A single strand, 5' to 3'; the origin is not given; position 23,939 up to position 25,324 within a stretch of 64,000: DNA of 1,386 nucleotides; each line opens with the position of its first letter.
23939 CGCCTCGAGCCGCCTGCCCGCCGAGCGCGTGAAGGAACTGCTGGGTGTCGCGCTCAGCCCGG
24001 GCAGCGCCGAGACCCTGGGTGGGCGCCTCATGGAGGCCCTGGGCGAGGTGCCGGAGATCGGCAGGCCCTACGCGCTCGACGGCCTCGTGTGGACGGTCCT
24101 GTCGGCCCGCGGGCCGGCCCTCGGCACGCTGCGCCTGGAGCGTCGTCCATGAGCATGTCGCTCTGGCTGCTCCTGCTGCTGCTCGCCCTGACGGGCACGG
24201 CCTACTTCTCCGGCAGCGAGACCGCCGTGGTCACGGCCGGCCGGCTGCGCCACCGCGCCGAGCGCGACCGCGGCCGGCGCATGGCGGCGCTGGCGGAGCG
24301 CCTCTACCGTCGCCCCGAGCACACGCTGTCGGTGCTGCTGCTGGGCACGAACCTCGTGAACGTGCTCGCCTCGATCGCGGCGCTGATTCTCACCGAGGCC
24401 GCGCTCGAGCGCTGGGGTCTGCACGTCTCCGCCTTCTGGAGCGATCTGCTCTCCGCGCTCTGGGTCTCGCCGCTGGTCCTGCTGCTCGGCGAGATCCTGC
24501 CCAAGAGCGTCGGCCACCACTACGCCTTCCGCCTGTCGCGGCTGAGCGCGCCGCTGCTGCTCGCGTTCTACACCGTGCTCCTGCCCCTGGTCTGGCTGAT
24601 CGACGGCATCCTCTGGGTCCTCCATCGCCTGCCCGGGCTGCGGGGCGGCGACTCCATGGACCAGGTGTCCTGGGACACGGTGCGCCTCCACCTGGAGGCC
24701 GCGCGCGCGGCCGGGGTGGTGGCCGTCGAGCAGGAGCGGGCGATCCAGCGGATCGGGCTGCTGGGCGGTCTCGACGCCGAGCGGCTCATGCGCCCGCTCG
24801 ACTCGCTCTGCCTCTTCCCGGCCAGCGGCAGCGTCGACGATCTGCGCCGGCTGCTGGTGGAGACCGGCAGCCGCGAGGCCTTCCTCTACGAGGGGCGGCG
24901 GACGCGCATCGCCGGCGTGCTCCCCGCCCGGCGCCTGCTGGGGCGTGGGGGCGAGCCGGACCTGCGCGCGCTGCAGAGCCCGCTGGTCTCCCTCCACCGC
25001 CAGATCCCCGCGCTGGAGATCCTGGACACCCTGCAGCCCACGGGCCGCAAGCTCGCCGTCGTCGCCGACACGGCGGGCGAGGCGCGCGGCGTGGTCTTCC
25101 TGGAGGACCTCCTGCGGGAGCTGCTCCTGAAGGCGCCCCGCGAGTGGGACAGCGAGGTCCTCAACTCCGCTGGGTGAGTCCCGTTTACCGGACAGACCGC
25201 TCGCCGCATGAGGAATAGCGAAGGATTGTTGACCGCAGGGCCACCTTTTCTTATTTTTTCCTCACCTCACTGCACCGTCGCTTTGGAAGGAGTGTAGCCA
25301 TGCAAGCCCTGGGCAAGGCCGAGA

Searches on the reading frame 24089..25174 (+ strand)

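Call 67: search_protein_families(library=pfam, proteins=[window:24089-25174:+], max_evalue=0.001)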
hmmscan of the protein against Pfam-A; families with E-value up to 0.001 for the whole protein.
window:24089-25174:+ (362 aa): 1 family
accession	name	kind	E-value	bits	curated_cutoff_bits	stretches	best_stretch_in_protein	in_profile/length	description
PF01595.25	CNNM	-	9.7e-34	117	28.4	1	29-213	2-179/181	Cyclin M transmembrane N-terminal domain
